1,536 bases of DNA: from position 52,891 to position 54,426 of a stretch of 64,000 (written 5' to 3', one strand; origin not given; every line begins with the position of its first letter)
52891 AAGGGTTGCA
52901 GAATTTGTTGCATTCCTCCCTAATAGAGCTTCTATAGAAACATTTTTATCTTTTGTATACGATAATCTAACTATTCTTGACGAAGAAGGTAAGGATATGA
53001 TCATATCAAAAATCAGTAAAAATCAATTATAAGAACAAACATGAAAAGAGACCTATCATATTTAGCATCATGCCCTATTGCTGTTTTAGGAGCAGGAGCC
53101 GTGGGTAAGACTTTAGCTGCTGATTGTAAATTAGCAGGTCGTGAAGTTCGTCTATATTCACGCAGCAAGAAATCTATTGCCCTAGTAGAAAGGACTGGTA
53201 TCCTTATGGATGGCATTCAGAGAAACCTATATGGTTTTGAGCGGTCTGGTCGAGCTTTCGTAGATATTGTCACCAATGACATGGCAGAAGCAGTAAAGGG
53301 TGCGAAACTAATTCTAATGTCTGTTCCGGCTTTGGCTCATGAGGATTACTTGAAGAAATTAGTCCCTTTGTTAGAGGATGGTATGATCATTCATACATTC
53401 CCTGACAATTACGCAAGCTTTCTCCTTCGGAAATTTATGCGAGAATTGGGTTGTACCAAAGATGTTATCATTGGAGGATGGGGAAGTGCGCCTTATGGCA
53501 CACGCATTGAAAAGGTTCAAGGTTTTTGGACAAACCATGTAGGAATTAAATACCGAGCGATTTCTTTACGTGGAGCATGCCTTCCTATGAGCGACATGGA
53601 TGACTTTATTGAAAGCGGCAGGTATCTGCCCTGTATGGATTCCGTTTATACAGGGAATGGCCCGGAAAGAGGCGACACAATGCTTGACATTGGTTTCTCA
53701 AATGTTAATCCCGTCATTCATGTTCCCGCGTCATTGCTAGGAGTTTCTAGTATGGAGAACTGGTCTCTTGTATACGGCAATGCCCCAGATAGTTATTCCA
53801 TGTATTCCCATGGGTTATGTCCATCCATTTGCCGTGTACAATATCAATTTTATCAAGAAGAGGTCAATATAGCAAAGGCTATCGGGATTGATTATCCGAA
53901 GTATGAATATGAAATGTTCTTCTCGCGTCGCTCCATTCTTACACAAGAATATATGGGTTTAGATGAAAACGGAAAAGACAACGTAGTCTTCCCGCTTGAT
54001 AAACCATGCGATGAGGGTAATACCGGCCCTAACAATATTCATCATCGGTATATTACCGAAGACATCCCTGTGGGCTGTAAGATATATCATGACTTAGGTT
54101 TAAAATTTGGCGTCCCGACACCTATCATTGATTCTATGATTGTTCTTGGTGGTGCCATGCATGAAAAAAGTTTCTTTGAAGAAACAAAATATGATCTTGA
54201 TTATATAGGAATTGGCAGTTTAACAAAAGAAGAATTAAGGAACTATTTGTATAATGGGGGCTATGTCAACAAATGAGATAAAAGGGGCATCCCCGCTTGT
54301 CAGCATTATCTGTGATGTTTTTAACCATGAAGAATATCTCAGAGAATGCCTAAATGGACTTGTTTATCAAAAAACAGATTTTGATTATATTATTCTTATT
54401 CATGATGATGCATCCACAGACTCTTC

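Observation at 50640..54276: Aminotransferase, ATP-grasp ligase and opine-dehydrogenase trio inside an ABC-transporter glycan locus: predicted opine-type decoration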

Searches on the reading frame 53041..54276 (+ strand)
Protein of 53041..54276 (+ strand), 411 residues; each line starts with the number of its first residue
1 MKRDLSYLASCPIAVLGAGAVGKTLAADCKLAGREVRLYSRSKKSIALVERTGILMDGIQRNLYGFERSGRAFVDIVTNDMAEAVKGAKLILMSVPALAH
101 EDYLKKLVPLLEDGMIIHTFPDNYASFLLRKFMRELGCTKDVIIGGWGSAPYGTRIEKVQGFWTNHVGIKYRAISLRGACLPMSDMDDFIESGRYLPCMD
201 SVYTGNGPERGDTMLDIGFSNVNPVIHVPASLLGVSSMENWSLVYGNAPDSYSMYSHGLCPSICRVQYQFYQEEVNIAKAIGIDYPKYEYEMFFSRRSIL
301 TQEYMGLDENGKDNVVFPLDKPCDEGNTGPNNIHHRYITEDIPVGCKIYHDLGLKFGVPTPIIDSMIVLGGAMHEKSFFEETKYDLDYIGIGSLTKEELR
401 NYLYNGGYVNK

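Call 3: search_protein_families(library=pfam, proteins=[window:53041-54276:+], max_evalue=0.01)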
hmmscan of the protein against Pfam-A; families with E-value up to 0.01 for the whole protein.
window:53041-54276:+ (411 aa): 6 families
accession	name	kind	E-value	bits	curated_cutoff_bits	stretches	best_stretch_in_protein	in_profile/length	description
PF02317.23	Octopine_DH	-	1e-30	107.2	30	1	212-374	3-150/150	NAD/NADP octopine/nopaline dehydrogenase, alpha-helical domain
PF01210.29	NAD_Gly3P_dh_N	-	3.4e-09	37.3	23.1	1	13-116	2-98/158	NAD-dependent glycerol-3-phosphate dehydrogenase N-terminus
PF03807.23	F420_oxidored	-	7.1e-08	33.4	21.6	1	13-118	2-90/94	NADP oxidoreductase coenzyme F420-dependent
PF02558.23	ApbA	-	1.4e-07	31.7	22.2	1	13-117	1-96/150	Ketopantoate reductase PanE/ApbA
PF03446.21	NAD_binding_2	-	0.00028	21.4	21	1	13-117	2-89/161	NAD binding domain of 6-phosphogluconate dehydrogenase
PF02737.24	3HCDH_N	-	0.0081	16.5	22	0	13-51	2-40/180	3-hydroxyacyl-CoA dehydrogenase, NAD binding domain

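Call 4: search_protein_families(library=ncbifam, proteins=[window:53041-54276:+], max_evalue=0.01)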
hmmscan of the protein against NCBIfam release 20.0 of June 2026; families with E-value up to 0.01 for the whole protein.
window:53041-54276:+ (411 aa): 17 families
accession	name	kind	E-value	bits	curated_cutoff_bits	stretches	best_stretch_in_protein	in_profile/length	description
NF000942.0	PRK00094.1-4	subfamily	4.9e-09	35.8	257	1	13-117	5-102/334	NAD(P)H-dependent glycerol-3-phosphate dehydrogenase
NF011211.0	PRK14618.1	equivalog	1e-06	28.2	489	1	10-109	4-96/328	NAD(P)H-dependent glycerol-3-phosphate dehydrogenase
NF000941.0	PRK00094.1-3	equivalog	6.2e-06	25.7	423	1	13-117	4-101/336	NAD(P)H-dependent glycerol-3-phosphate dehydrogenase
NF000940.0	PRK00094.1-2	subfamily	7.9e-06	25.6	202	1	13-113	3-95/330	NAD(P)H-dependent glycerol-3-phosphate dehydrogenase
TIGR00745.1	apbA_panE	subfamily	9.3e-06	25.1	141.35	1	13-117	2-98/305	2-dehydropantoate 2-reductase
NF000946.0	PRK00094.2-4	equivalog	2.5e-05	23.4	455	1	11-117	5-104/342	NAD(P)H-dependent glycerol-3-phosphate dehydrogenase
NF006083.0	PRK08229.1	equivalog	2.8e-05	23.3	371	1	12-118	4-104/341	2-dehydropantoate 2-reductase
NF042925.1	FHMPC_DH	equivalog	3.4e-05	23.3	500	1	13-117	3-109/304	5-formyl-3-hydroxy-2-methylpyridine 4-carboxylate 5-dehydrogenase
NF005087.0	PRK06522.1-1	equivalog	7.8e-05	21.9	351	1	13-117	3-93/296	2-dehydropantoate 2-reductase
NF005089.0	PRK06522.1-4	subfamily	0.00013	21.4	223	1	13-115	3-95/326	2-dehydropantoate 2-reductase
NF006143.0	PRK08293.1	equivalog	0.00014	21.3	312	1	13-107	7-107/291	3-hydroxyacyl-CoA dehydrogenase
NF000944.0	PRK00094.2-2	equivalog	0.00014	20.8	603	1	12-116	22-119/371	NAD(P)H-dependent glycerol-3-phosphate dehydrogenase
NF005694.0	PRK07502.1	equivalog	0.00035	19.9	409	1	72-117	51-96/310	prephenate/arogenate dehydrogenase family protein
NF000939.0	PRK00094.1-1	equivalog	0.00045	19.4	473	1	10-114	5-102/339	NAD(P)H-dependent glycerol-3-phosphate dehydrogenase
NF004783.0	PRK06129.1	equivalog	0.0011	18.4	347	1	12-97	4-92/315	3-hydroxyacyl-CoA dehydrogenase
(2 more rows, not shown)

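Call 11: find_homologous_proteins(query=window:53041-54273:+, max_evalue=0.00001)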
Query window:53041-54273:+ (411 aa): 1285 proteins with E <= 0.00001 among 4607 candidates; the best 120 are listed.
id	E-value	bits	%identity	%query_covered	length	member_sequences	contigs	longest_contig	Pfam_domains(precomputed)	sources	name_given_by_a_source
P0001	7.9e-253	857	88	100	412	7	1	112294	PF02317.24,PF02558.23,PF01210.30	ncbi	-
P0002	1.1e-251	853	87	100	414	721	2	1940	PF02317.24,PF01210.30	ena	-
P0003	7.6e-251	850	86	100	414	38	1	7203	PF02317.24,PF01210.30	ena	-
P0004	3.9e-249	844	88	99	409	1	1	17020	PF02317.24,PF02558.23,PF01210.30,PF03807.24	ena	-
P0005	1.9e-245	832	84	100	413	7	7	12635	PF02317.24,PF02558.23,PF01210.30,PF03807.24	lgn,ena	-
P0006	5.7e-245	831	85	100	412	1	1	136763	PF02317.24,PF02558.23,PF01210.30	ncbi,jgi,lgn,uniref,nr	ncbi:NAD/NADP-dependent octopine/nopaline dehydrogenase family protein [Fibrobacter sp. UWEL]|uniref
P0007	3.8e-244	828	86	99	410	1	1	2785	PF02317.24,PF02558.23,PF01210.30,PF03807.24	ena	-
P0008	1.2e-243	826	85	100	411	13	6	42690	PF02317.24,PF02558.23,PF01210.30,PF03807.24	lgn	-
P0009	1.7e-243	826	86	99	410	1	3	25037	PF02317.24,PF02558.23,PF01210.30,PF03807.24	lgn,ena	-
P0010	3.5e-243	825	86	99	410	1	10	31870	PF02317.24,PF02558.23,PF01210.30,PF03807.24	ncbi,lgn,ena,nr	ncbi:MAG: NAD/NADP octopine/nopaline dehydrogenase family protein [Treponema sp.]|nr:NAD/NADP octopi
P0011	3.8e-243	825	86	99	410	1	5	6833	PF02317.24,PF02558.23,PF01210.30,PF03807.24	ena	-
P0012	4.7e-243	824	86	99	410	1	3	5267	PF02317.24,PF02558.23,PF01210.30,PF03807.24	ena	-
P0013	6.7e-243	824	85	100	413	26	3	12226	PF02317.24,PF02558.23,PF01210.30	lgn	-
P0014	9.8e-243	823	84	100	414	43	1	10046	PF02317.24,PF02558.23,PF01210.30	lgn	-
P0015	1.3e-242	823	85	99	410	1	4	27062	PF02317.24,PF02558.23,PF01210.30,PF03807.24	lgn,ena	-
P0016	2.5e-242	822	85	99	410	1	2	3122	PF02317.24,PF02558.23,PF01210.30,PF03807.24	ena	-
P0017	2.6e-242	822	86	99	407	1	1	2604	PF02317.24,PF02558.23,PF01210.30,PF03807.24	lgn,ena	-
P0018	4.5e-242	821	85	99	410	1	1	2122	PF02317.24,PF02558.23,PF01210.30,PF03807.24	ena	-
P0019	1.2e-241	820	84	100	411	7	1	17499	PF02317.24,PF02558.23,PF01210.30,PF03807.24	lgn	-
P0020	2.1e-241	819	85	100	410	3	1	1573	PF02317.24,PF02558.23,PF01210.30,PF03807.24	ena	-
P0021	3.9e-241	818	83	99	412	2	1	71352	PF02317.24,PF02558.23,PF01210.30,PF03807.24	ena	-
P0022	7.3e-241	817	83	100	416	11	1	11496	PF02317.24,PF02558.23,PF01210.30,PF03807.24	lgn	-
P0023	7.3e-240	814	85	100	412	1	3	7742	PF02317.24,PF02558.23,PF01210.30,PF03807.24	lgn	-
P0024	1.0e-239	813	85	100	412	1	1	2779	PF02317.24,PF02558.23,PF01210.30,PF03807.24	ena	-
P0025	1.1e-239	813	84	99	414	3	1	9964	PF02317.24,PF02558.23,PF01210.30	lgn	-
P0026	1.1e-239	813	85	99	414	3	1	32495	PF02317.24,PF02558.23,PF01210.30,PF03807.24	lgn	-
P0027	1.9e-239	812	83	99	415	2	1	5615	PF02317.24,PF02558.23,PF01210.30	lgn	-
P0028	2.2e-239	812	83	100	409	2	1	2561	PF02317.24,PF02558.23,PF01210.30,PF03807.24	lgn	-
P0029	2.6e-239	812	84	100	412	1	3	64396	PF02317.24,PF02558.23,PF01210.30,PF03807.24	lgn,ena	-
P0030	3.0e-239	812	85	100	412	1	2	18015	PF02317.24,PF02558.23,PF01210.30,PF03807.24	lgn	-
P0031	3.6e-239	812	83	100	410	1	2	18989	PF02317.24,PF02558.23,PF01210.30,PF03807.24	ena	-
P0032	4.9e-239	811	84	100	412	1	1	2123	PF02317.24,PF02558.23,PF01210.30,PF03807.24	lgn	-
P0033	1.1e-238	810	84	99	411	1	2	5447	PF02317.24,PF02558.23,PF01210.30,PF03807.24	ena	-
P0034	6.1e-238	807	84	100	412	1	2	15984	PF02317.24,PF02558.23,PF01210.30,PF03807.24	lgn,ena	-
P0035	7.2e-238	807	84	100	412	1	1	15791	PF02317.24,PF02558.23,PF01210.30,PF03807.24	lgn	-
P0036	1.4e-237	806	83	100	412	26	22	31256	PF02317.24,PF02558.23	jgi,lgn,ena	jgi:opine dehydrogenase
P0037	2.7e-237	805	88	93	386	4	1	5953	PF02317.24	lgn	-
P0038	3.9e-237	805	84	99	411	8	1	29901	PF02317.24,PF02558.23,PF01210.30,PF03807.24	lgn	-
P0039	1.8e-236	803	85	98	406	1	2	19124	PF02317.24,PF02558.23,PF01210.30,PF03807.24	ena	-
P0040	2.2e-236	802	84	99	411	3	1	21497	PF02317.24,PF02558.23,PF01210.30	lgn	-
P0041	2.6e-236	802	83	100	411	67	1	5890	PF02317.24,PF02558.23,PF01210.30,PF03807.24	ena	-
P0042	4.1e-234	795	82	98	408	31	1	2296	PF02317.24,PF02558.23,PF01210.30,PF03807.24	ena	-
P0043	4.8e-234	795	82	99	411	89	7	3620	PF02317.24,PF02558.23,PF01210.30,PF03807.24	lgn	-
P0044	8.5e-234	794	82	100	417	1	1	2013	PF02317.24,PF02558.23,PF01210.30,PF03807.24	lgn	-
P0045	1.5e-233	793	82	99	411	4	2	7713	PF02317.24,PF02558.23,PF01210.30,PF03807.24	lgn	-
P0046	3.3e-233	792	81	99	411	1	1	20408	PF02317.24,PF02558.23,PF01210.30,PF03807.24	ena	-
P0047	4.6e-233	791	81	100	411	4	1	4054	PF02317.24,PF02558.23,PF01210.30,PF03807.24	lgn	-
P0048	5.5e-233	791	83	99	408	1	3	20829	PF02317.24,PF02558.23,PF01210.30,PF03807.24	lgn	-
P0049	6.5e-233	791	83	99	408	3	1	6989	PF02317.24,PF02558.23,PF01210.30,PF03807.24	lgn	-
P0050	1.0e-232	790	82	98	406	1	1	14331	PF02317.24,PF02558.23,PF01210.30,PF03807.24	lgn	-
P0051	1.1e-232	790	81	99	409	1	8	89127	PF02317.24,PF02558.23,PF01210.30,PF03807.24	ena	-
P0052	1.2e-232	790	81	99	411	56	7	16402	PF02317.24,PF02558.23,PF01210.30,PF03807.24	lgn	-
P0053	2.4e-232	789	82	99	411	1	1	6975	PF02317.24,PF02558.23,PF01210.30,PF03807.24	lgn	-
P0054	5.3e-232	788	81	100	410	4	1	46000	PF02317.24,PF02558.23,PF01210.30,PF03807.24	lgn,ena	-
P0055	1.8e-231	786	80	100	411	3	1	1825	PF02317.24,PF02558.23,PF01210.30,PF03807.24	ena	-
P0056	3.3e-231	785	84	95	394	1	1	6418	PF02317.24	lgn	-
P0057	7.7e-231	784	81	100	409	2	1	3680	PF02317.24,PF02558.23,PF01210.30,PF03807.24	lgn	-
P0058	6.0e-230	781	80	99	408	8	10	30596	PF02317.24,PF02558.23,PF01210.30,PF03807.24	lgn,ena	-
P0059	1.0e-229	780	82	99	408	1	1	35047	PF02317.24,PF02558.23,PF01210.30,PF03807.24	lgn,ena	-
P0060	5.5e-229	778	79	100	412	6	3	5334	PF02317.24,PF02558.23,PF01210.30,PF03807.24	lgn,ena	-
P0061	3.1e-228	775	81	99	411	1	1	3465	PF02317.24,PF02558.23,PF01210.30,PF03807.24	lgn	-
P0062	5.0e-228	775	80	99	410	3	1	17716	PF02317.24,PF02558.23,PF01210.30,PF03807.24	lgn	-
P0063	5.7e-228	775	82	99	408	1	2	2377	PF02317.24,PF02558.23,PF01210.30,PF03807.24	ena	-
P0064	6.8e-228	774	81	99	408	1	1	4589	PF02317.24,PF02558.23,PF01210.30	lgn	-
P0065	7.9e-227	771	82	99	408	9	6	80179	PF02317.24,PF02558.23,PF01210.30,PF03807.24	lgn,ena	-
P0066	1.8e-225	766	80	99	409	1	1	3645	PF02317.24,PF02558.23,PF01210.30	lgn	-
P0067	5.1e-225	765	80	98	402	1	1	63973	PF02317.24,PF02558.23,PF01210.30,PF03807.24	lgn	-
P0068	9.8e-225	764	80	100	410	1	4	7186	PF02317.24,PF02558.23,PF01210.30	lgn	-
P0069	2.3e-224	763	80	100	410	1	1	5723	PF02317.24,PF02558.23,PF01210.30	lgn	-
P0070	8.9e-224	761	78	99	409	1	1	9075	PF02317.24,PF02558.23,PF01210.30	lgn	-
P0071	3.6e-223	759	79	98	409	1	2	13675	PF02317.24,PF02558.23,PF01210.30,PF03807.24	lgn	-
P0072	2.9e-222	756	79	98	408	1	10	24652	PF02317.24,PF02558.23,PF01210.30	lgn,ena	-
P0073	2.9e-222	756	80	98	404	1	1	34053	PF02317.24,PF02558.23,PF01210.30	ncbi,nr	ncbi:MAG: NAD/NADP octopine/nopaline dehydrogenase family protein [Coriobacteriia bacterium]|nr:NAD/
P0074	7.5e-222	754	79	98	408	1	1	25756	PF02317.24,PF02558.23,PF01210.30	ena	-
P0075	8.8e-222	754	78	98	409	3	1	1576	PF02317.24,PF02558.23,PF01210.30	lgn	-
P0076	2.6e-221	753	77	99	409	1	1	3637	PF02317.24,PF02558.23,PF01210.30,PF03807.24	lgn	-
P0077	2.6e-221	753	79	99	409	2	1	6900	PF02317.24,PF02558.23,PF01210.30,PF03807.24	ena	-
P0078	2.1e-220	750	77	98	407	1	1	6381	PF02317.24,PF02558.23,PF01210.30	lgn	-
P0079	2.0e-219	746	86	88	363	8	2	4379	PF02317.24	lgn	-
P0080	8.3e-218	741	76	98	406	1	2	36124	PF02317.24,PF02558.23,PF01210.30,PF03807.24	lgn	-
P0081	1.1e-217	741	76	98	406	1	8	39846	PF02317.24,PF02558.23,PF01210.30,PF03807.24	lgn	-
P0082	1.2e-217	741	76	98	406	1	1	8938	PF02317.24,PF02558.23,PF01210.30,PF03807.24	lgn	-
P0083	1.6e-217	740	77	99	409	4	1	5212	PF02317.24,PF02558.23,PF01210.30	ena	-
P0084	2.1e-217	740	76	98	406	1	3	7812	PF02317.24,PF02558.23,PF01210.30,PF03807.24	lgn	-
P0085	3.8e-217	739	76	100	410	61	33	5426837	PF02317.24,PF02558.23,PF01210.30,PF03807.24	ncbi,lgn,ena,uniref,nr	ncbi:NAD(P)-binding domain-containing protein [Lachnospiraceae bacterium WCA-9-b2]|uniref:NAD(P)-bin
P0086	1.3e-216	737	76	99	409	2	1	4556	PF02317.24,PF02558.23,PF01210.30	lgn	-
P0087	1.4e-216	737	76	100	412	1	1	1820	PF02317.24,PF02558.23,PF01210.30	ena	-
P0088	1.6e-216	737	77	99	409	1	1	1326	PF02317.24,PF02558.23,PF01210.30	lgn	-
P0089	2.3e-216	736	75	98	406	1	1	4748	PF02317.24,PF02558.23,PF01210.30,PF03807.24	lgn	-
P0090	8.3e-216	735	75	98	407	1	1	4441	PF02317.24,PF02558.23,PF01210.30,PF03807.24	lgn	-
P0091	1.1e-215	734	77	99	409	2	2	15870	PF02317.24,PF02558.23,PF01210.30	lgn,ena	-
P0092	4.7e-215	732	76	99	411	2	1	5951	PF02317.24,PF02558.23,PF01210.30,PF03807.24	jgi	-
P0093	1.3e-214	731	77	99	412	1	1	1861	PF02317.24,PF02558.23,PF01210.30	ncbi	-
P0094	2.9e-214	729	76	99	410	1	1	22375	PF02317.24,PF02558.23,PF01210.30,PF03807.24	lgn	-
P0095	4.3e-214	729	76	99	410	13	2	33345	PF02317.24,PF01210.30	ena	-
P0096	4.7e-214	729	77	98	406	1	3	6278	PF02317.24,PF02558.23,PF01210.30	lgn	-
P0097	3.3e-213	726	76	99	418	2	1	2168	PF02317.24,PF01210.30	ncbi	-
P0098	7.2e-213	725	75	99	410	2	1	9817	PF02317.24,PF02558.23,PF01210.30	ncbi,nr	ncbi:MAG: NAD/NADP octopine/nopaline dehydrogenase family protein [Fretibacterium sp.]|nr:NAD/NADP o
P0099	7.5e-213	725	76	99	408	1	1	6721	PF02317.24,PF02558.23,PF01210.30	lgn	-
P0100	1.0e-212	724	75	100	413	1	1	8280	PF02317.24,PF01210.30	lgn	-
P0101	1.5e-212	724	76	99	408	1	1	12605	PF02317.24,PF02558.23,PF01210.30,PF03807.24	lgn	-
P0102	1.8e-212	724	74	99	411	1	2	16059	PF02317.24,PF02558.23,PF01210.30,PF03807.24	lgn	-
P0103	2.7e-212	723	74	98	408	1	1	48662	PF02317.24,PF02558.23,PF01210.30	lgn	-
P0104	3.1e-212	723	76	98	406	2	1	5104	PF02317.24,PF01210.30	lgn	-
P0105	4.8e-212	722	75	98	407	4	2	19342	PF02317.24,PF02558.23,PF01210.30,PF03807.24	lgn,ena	-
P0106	5.4e-212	722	76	99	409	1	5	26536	PF02317.24,PF02558.23,PF01210.30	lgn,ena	-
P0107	7.1e-212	722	75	99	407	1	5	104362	PF02317.24,PF02558.23,PF01210.30,PF03807.24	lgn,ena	-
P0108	1.3e-211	721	73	100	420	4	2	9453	PF02317.24,PF02558.23,PF01210.30,PF03807.24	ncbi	-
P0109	3.2e-211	719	75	99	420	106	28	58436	PF02317.24,PF02558.23,PF01210.30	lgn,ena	-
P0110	3.5e-211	719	74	99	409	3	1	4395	PF02317.24,PF02558.23,PF01210.30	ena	-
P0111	4.0e-211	719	74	99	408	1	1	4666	PF02317.24,PF01210.30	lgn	-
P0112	5.0e-211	719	76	98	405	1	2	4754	PF02317.24,PF02558.23,PF01210.30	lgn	-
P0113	1.8e-210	717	76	98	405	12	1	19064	PF02317.24,PF02558.23,PF01210.30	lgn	-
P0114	1.8e-210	717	74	99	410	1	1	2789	PF02317.24,PF02558.23,PF01210.30,PF03807.24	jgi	-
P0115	3.6e-210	716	73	99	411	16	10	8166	PF02317.24,PF02558.23,PF01210.30,PF03807.24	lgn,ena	-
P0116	4.1e-210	716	74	99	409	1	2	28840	PF02317.24,PF02558.23,PF01210.30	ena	-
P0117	5.6e-210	715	75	99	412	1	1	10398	PF02317.24,PF02558.23,PF01210.30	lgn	-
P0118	6.8e-210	715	73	100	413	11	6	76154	PF02317.24,PF02558.23,PF01210.30,PF03807.24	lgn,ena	-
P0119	8.5e-210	715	73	99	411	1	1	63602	PF02317.24,PF02558.23,PF01210.30,PF03807.24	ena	-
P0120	9.7e-210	715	76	98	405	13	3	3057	PF02317.24,PF02558.23,PF01210.30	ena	-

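Call 14: find_encoding_contigs(protein=window:53041-54273:+, flank=10000, max_places=4)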
Protein window:53041-54273:+ (411 aa): 1 contig read that carries it; 1 place shown.
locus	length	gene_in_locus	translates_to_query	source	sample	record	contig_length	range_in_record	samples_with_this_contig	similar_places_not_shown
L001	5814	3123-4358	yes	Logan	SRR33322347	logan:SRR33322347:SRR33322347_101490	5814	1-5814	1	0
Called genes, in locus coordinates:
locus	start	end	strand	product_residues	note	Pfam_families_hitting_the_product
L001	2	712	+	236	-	?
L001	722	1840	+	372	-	PF01041:DegT_DnrJ_EryC1, PF01212:Beta_elim_lyase (weak)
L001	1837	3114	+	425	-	PF02786:CPSase_L_D2 (weak), PF07478:Dala_Dala_lig_C (faint)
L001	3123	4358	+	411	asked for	PF01210:NAD_Gly3P_dh_N, PF02558:ApbA, PF03807:F420_oxidored, PF02317:Octopine_DH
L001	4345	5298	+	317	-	PF00535:Glycos_transf_2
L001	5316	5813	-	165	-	?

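Call 15: search_solved_structures(query=window:53041-54273:+, max_evalue=0.01, show_alignments=2)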
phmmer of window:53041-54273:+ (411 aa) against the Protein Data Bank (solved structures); distinct sequences matched with E-value up to 0.01: 4.
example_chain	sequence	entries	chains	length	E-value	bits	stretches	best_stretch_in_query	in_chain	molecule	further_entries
1bg6_A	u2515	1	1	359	1.5e-20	76.5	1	11-401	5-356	N-(1-D-CARBOXYLETHYL)-L-NORVALINE DEHYDROGENASE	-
3c7a_A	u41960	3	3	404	1.1e-09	40.7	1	71-133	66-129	Octopine dehydrogenase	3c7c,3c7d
3iqd_B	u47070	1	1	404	1.9e-09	39.9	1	71-133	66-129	Octopine dehydrogenase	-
3k96_A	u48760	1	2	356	0.0017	20.3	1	11-114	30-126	Glycerol-3-phosphate dehydrogenase [NAD(P)+]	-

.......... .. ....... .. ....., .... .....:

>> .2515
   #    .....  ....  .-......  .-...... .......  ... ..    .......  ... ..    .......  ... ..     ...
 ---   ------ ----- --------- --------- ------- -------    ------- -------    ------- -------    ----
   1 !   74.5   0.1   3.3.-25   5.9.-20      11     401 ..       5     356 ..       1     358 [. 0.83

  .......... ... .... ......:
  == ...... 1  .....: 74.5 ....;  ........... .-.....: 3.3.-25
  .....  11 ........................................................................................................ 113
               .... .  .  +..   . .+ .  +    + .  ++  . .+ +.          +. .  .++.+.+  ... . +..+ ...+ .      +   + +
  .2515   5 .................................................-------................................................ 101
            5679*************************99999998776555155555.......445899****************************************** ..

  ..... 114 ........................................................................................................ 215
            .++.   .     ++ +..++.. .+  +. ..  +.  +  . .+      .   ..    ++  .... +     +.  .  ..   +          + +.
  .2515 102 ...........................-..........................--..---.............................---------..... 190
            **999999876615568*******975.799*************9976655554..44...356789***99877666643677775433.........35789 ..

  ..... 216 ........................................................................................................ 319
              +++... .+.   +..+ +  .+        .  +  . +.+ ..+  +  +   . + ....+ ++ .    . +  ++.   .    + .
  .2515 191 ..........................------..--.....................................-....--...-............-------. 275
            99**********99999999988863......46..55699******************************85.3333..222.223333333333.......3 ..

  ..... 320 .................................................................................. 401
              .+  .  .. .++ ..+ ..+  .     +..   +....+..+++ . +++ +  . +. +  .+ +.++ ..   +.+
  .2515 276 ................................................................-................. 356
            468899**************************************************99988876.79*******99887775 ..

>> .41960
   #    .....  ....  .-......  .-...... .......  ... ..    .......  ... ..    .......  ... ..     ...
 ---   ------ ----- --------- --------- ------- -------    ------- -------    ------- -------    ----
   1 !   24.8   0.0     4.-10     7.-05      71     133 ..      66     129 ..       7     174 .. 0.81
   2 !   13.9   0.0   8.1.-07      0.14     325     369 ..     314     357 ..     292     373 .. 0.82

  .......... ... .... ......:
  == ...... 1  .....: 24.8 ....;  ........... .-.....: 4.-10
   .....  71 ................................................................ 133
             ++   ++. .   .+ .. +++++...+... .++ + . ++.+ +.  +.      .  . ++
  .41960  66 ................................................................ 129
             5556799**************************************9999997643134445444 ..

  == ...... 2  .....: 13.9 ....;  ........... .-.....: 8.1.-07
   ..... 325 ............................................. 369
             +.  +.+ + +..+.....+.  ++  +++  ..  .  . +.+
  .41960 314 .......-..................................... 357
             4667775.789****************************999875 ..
